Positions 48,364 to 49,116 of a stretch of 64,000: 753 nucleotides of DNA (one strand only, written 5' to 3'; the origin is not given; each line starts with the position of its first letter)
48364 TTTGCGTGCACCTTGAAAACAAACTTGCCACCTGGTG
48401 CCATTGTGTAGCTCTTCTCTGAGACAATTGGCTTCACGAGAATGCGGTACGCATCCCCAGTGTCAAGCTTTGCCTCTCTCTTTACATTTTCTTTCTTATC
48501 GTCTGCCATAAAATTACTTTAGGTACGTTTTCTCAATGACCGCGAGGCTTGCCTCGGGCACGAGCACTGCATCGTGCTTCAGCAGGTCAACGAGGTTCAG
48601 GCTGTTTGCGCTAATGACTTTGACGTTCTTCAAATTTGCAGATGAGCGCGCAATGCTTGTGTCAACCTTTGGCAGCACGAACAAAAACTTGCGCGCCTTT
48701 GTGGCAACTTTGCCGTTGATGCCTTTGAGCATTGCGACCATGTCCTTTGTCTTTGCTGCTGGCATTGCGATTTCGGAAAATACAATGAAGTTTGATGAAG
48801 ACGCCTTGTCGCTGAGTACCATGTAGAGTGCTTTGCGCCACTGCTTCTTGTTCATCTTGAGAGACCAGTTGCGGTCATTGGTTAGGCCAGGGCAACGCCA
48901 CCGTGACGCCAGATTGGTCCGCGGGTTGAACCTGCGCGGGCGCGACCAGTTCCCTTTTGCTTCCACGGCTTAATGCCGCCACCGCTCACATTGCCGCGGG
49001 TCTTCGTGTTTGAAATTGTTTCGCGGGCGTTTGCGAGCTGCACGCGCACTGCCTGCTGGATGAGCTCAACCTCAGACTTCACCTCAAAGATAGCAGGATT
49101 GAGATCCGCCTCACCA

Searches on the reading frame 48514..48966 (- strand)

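Call 18: search_protein_families(library=pfam, max_evalue=0.001, proteins=[window:48514-48966:-])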
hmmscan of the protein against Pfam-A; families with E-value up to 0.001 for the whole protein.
window:48514-48966:- (150 aa): 1 family
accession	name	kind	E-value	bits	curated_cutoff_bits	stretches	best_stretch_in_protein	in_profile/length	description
PF00573.27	Ribosomal_L4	-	1.2e-26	93.9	25.8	1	27-146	75-189/190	Ribosomal protein L4/L1 family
